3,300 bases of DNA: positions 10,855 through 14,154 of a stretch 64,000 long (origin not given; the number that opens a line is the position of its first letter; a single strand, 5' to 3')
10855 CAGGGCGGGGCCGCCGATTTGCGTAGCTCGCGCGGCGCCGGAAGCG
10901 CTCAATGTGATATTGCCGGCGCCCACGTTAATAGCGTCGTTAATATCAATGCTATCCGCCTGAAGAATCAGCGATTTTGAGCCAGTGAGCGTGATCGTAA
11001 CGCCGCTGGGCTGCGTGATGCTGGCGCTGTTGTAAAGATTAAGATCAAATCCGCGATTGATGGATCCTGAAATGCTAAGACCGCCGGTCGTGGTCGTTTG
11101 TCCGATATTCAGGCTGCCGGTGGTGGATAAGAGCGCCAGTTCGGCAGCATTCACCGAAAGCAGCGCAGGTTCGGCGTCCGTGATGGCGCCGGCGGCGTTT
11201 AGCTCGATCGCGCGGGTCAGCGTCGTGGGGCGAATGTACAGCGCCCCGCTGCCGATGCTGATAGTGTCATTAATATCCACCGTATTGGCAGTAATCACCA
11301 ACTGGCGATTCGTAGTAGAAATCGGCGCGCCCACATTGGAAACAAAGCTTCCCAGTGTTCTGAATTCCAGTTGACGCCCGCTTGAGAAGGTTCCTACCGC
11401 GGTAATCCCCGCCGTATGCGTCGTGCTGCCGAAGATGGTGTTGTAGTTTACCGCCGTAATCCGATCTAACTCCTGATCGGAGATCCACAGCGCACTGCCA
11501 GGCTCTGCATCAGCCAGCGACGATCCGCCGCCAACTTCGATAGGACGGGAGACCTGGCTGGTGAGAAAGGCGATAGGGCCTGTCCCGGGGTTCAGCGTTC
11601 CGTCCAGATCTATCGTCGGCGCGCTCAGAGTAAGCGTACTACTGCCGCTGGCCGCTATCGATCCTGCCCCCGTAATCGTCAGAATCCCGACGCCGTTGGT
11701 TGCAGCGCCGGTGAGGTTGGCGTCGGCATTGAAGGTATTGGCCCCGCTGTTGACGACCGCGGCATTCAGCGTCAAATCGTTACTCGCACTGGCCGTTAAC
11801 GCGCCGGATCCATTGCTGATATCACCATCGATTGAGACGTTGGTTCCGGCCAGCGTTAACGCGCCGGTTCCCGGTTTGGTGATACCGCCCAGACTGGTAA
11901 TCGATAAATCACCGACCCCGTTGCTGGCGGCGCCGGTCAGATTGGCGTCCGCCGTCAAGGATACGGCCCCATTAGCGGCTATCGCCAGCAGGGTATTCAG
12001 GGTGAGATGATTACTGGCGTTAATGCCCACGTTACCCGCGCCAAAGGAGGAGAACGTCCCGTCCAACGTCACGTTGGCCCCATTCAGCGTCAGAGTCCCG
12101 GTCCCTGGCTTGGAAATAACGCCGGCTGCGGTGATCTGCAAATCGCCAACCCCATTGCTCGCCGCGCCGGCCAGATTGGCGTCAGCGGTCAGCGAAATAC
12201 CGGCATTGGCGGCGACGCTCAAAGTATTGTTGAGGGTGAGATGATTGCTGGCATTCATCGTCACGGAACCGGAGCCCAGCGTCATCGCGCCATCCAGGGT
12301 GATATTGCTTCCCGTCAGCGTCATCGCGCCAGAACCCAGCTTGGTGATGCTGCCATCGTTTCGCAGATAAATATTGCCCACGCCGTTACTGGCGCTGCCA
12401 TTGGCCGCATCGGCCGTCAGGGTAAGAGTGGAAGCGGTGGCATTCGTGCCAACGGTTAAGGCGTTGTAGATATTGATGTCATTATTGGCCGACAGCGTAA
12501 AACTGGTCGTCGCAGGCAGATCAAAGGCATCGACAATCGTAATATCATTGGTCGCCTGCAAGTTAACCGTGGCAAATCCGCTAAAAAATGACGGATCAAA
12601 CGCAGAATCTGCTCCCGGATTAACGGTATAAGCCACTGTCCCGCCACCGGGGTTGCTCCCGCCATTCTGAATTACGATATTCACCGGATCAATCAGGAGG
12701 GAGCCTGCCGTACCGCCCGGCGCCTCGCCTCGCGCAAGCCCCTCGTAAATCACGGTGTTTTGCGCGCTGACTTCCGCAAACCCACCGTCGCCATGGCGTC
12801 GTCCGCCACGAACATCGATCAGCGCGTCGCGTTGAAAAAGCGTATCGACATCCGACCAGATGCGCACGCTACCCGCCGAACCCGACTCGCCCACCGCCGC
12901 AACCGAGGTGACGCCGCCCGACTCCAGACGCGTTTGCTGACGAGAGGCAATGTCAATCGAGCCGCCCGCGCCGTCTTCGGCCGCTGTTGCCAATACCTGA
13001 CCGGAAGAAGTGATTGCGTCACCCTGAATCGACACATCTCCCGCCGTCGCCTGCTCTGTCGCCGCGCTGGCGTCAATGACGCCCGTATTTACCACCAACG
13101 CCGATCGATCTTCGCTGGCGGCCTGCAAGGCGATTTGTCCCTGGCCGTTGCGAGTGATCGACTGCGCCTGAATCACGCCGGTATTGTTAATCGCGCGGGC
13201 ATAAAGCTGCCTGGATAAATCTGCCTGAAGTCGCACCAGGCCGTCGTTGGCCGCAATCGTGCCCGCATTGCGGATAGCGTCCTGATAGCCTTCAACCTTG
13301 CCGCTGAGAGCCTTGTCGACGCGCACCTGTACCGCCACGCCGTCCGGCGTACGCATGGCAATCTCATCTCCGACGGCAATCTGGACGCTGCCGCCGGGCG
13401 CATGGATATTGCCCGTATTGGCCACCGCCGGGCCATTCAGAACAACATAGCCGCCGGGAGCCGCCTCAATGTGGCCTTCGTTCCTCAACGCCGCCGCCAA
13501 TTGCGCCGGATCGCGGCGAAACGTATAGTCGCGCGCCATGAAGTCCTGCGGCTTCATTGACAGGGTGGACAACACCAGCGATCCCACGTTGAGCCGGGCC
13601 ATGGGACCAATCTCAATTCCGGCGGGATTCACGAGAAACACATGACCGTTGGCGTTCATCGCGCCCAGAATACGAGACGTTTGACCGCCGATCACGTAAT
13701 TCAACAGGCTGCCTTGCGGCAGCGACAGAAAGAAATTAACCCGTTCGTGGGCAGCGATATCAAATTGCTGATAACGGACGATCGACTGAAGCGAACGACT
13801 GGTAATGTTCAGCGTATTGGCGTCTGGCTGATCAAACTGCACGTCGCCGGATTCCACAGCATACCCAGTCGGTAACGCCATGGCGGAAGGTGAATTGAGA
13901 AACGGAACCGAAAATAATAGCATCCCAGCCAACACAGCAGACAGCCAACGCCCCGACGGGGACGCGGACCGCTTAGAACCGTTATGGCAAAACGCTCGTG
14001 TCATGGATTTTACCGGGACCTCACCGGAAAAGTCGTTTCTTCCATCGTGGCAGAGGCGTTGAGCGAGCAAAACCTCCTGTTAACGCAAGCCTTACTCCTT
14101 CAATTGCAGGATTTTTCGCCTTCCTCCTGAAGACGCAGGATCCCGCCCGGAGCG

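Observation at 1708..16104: TPS locus 1: divergent tpsA1/tpsB with a co-directional HD-domain (SpoT-type hydrolase fold) gene immediately downstream of tpsA1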

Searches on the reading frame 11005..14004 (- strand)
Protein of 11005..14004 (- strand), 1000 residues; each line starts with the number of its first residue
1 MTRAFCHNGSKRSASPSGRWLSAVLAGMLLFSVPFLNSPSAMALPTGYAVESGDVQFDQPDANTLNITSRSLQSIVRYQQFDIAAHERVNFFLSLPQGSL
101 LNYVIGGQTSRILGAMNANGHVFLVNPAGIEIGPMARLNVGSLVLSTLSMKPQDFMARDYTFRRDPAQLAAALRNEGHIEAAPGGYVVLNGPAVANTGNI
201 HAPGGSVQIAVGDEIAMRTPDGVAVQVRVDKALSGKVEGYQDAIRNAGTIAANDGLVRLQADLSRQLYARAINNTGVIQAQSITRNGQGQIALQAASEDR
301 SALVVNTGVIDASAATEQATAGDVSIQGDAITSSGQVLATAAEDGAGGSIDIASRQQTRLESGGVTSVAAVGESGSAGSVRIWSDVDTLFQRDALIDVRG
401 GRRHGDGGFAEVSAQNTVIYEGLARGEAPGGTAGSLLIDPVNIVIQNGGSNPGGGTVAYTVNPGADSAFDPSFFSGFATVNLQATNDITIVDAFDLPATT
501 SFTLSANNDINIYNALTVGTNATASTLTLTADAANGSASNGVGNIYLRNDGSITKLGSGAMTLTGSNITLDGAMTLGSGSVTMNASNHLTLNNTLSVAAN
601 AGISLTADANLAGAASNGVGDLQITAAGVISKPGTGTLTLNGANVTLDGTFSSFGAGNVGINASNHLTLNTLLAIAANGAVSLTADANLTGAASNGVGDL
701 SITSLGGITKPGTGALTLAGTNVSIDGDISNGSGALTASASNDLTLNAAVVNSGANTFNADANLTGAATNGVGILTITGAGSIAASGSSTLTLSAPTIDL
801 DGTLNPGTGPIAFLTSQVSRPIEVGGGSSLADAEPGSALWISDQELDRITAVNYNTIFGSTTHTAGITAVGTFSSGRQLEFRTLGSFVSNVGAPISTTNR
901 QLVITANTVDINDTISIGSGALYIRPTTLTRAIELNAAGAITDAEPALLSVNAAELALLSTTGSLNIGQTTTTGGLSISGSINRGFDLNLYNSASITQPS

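Call 82: search_protein_families(library=pfam, proteins=[window:11005-14004:-], max_evalue=0.05)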
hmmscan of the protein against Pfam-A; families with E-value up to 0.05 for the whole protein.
window:11005-14004:- (1000 aa): 2 families
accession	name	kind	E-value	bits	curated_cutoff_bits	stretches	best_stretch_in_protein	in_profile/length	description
PF05860.19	TPS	-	2.3e-25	90.4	33.5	1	44-297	4-241/252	TPS secretion domain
PF17194.10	AbiEi_3_N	-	0.016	15.7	26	0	809-831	61-83/93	Transcriptional regulator, AbiEi antitoxin N-terminal domain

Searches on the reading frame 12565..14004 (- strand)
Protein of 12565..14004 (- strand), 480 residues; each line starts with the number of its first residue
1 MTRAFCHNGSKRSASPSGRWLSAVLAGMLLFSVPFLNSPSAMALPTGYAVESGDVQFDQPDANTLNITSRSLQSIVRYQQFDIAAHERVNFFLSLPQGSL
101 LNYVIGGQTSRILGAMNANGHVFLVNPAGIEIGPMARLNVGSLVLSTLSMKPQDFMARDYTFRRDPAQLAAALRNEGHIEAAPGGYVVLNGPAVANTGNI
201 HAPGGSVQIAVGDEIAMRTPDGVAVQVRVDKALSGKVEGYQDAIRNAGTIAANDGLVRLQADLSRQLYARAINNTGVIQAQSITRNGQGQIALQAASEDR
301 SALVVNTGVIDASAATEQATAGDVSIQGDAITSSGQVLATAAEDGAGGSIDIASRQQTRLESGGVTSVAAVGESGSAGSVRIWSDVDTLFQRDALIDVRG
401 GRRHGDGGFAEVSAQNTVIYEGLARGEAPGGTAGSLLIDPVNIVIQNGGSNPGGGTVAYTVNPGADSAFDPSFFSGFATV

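Call 25: find_homologous_proteins(query=window:12565-14004:-)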
Query window:12565-14004:- (480 aa): 38 proteins with E <= 0.001 among 8000 candidates.
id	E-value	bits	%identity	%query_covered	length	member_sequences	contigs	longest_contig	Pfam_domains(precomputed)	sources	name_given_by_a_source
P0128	0.0e+0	1016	100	99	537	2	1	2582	PF05860.20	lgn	-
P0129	1.2e-64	237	39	88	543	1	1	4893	PF05860.20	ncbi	-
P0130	2.6e-52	196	38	83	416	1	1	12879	PF05860.20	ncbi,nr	ncbi:MAG TPA: filamentous hemagglutinin N-terminal domain-containing protein, partial [bacterium]|nr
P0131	5.5e-49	186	35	85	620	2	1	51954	PF05860.20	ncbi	ncbi:MAG: filamentous hemagglutinin N-terminal domain-containing protein, partial [Natronospirillum 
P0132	2.4e-48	183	34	93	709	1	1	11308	PF05860.20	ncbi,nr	ncbi:MAG: filamentous hemagglutinin N-terminal domain-containing protein, partial [Mariprofundaceae 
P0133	1.1e-42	165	33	72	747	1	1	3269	PF05860.20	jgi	jgi:filamentous hemagglutinin family protein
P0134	1.6e-39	154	35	87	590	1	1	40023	PF05860.20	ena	-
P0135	3.8e-39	153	34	84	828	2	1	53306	PF05860.20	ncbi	ncbi:MAG: filamentous hemagglutinin N-terminal domain-containing protein [Stenotrophobium sp.]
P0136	9.6e-38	148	32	91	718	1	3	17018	PF05860.20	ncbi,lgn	-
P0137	2.8e-37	147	34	88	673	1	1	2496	PF05860.20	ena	-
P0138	9.2e-35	139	32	89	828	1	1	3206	PF05860.20,PF26363.2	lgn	-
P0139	1.0e-33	135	31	84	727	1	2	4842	PF05860.20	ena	-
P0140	3.5e-31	127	38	64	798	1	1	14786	PF05860.20,PF18657.7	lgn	-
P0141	4.7e-31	126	30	97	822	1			PF13018.12,PF05860.20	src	-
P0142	2.2e-30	124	36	60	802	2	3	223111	PF13018.12,PF05860.20,PF07581.18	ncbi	ncbi:MAG: filamentous hemagglutinin N-terminal domain-containing protein [Burkholderia cenocepacia]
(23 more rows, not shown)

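Call 26: find_encoding_contigs(protein=P0129, flank=10000, max_places=3)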
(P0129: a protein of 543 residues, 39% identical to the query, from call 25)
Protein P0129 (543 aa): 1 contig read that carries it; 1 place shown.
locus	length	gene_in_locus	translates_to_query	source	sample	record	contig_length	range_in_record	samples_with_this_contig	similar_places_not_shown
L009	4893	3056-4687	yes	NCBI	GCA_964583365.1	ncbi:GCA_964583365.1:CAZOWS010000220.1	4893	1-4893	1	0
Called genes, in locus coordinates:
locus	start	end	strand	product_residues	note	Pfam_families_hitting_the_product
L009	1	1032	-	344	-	?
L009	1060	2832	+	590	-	PF07244:POTRA (faint), PF08479:POTRA_2, PF03865:ShlB, PF01103:Omp85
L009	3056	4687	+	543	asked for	PF05860:TPS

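Call 27: find_encoding_contigs(protein=P0130, flank=10000, max_places=3)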
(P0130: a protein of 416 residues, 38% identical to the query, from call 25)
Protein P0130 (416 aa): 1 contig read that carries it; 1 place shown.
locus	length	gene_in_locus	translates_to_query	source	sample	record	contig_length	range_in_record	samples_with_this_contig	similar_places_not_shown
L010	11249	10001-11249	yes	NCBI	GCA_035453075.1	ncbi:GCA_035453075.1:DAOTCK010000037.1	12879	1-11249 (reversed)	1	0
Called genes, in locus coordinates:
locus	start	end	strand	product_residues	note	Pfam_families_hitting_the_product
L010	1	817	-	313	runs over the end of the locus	PF03186:CobD_Cbib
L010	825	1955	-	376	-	PF02885:Glycos_trans_3N, PF00591:Glycos_transf_3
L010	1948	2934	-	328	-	PF08240:ADH_N, PF16912:Glu_dehyd_C (faint), PF00107:ADH_zinc_N (weak)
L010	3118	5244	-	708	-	PF07715:Plug, PF00593:TonB_dep_Rec_b-barrel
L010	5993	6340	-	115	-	PF00543:P-II (weak)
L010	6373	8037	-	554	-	PF07556:DUF1538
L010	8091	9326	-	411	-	PF00999:Na_H_Exchanger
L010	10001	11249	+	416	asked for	PF05860:TPS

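Call 28: find_encoding_contigs(protein=P0132, flank=10000, max_places=3)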
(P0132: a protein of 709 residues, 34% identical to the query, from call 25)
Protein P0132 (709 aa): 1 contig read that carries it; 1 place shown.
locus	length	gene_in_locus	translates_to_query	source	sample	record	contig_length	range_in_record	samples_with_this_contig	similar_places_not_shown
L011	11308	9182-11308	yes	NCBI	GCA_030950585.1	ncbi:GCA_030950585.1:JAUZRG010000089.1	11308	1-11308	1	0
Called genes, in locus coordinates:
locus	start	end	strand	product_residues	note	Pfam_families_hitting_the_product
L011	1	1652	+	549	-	PF02494:HYR (faint), PF16403:Bact_surface_Ig-like, PF23237:HYR_4C (faint), PF16403:Bact_surface_Ig-like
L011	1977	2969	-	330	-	-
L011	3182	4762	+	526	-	PF08479:POTRA_2, PF03865:ShlB, PF01103:Omp85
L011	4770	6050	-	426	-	PF13431:TPR_17 (faint), PF07719:TPR_2 (faint), PF00515:TPR_1 (faint), PF13181:TPR_8 (faint), PF13424:TPR_12 (faint), PF13432:TPR_16 (faint), PF14559:TPR_19 (faint), PF13174:TPR_6 (faint), +1 more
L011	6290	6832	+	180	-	PF06776:IalB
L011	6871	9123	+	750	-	PF17963:Big_9, PF08479:POTRA_2, PF03865:ShlB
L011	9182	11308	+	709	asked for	PF05860:TPS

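Call 61: find_encoding_contigs(protein=P0135, flank=6000, max_places=2)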
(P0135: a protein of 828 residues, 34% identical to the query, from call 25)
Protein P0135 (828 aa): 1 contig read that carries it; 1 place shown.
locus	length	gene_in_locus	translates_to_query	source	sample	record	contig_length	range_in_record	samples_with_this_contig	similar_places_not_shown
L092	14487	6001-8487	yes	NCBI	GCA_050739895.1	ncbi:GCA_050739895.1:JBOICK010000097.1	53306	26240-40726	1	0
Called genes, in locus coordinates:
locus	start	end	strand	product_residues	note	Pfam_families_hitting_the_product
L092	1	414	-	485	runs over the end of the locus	PF02347:GDC-P, PF00266:Aminotran_5, PF21478:GcvP2_C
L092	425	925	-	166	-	PF00578:AhpC-TSA, PF08534:Redoxin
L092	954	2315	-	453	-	PF02347:GDC-P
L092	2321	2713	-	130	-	PF01597:GCV_H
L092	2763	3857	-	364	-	PF01571:GCV_T, PF08669:GCV_T_C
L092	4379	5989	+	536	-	PF07244:POTRA (weak), PF08479:POTRA_2, PF03865:ShlB, PF01103:Omp85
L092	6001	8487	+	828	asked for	PF05860:TPS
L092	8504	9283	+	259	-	PF04773:FecR (faint)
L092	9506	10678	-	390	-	PF01266:DAO, PF01494:FAD_binding_3, PF05834:Lycopene_cycl (faint), PF07992:Pyr_redox_2 (faint), PF13450:NAD_binding_8 (weak)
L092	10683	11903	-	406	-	PF01266:DAO (weak), PF01494:FAD_binding_3, PF05834:Lycopene_cycl (faint), PF07992:Pyr_redox_2 (faint)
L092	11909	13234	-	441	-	PF05195:AMP_N, PF00557:Peptidase_M24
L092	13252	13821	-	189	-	PF03695:UPF0149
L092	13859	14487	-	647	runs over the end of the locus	PF04773:FecR, PF20245:DUF6600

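Call 62: find_encoding_contigs(protein=P0134, flank=6000, max_places=2)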
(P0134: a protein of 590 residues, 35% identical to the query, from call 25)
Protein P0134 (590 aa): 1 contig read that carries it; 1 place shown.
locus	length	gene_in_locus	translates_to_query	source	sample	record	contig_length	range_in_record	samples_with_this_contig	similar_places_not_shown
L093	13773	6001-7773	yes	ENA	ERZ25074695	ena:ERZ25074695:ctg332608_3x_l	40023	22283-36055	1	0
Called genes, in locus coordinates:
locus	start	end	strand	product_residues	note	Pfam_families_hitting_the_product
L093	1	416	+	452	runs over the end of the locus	PF18073:Zn_ribbon_LapB, PF13481:AAA_25, PF03796:DnaB_C (weak), PF06745:ATPase, PF23442:DUF7125, PF13541:ChlI, PF05362:Lon_C (weak)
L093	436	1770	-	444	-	PF01595:CNNM, PF00571:CBS (faint), PF03471:CorC_HlyC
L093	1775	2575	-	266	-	PF01578:Cytochrom_C_asm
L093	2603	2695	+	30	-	-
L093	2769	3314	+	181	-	PF13528:Glyco_trans_1_3, PF03033:Glyco_transf_28 (weak)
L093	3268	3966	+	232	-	PF06722:EryCIII-like_C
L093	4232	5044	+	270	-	PF07244:POTRA (faint), PF08479:POTRA_2, PF03865:ShlB (weak)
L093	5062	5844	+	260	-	PF03865:ShlB, PF01103:Omp85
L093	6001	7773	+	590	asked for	PF05860:TPS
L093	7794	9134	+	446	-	-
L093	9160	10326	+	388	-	PF00501:AMP-binding, PF13193:AMP-binding_C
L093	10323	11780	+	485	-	PF00171:Aldedh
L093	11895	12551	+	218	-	PF00392:GntR, PF08279:HTH_11, PF07702:UTRA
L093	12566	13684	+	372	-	PF01156:IU_nuc_hydro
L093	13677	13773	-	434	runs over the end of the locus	-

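Call 63: find_encoding_contigs(protein=P0136, flank=6000, max_places=2)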
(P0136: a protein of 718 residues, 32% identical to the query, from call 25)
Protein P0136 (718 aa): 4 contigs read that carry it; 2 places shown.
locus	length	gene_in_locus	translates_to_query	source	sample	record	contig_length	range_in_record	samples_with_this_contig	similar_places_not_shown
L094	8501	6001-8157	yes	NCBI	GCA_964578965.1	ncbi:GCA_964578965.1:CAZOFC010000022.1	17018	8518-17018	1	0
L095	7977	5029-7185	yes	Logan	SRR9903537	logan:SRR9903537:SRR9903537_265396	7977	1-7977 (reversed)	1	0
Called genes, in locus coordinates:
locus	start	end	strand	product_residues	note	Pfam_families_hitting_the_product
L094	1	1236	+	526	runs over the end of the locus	-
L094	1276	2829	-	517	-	PF13487:HD_5, PF01966:HD (faint)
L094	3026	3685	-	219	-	PF06035:Peptidase_C93, PF04473:DUF553 (weak)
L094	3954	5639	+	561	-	PF07244:POTRA (weak), PF08479:POTRA_2, PF03865:ShlB, PF01103:Omp85 (faint)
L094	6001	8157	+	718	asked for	PF05860:TPS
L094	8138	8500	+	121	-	?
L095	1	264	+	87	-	?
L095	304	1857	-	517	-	PF13487:HD_5, PF01966:HD (faint)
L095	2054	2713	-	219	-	PF06035:Peptidase_C93, PF04473:DUF553 (weak)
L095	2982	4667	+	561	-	PF07244:POTRA (weak), PF08479:POTRA_2, PF03865:ShlB, PF01103:Omp85 (faint)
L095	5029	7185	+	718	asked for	PF05860:TPS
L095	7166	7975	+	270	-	?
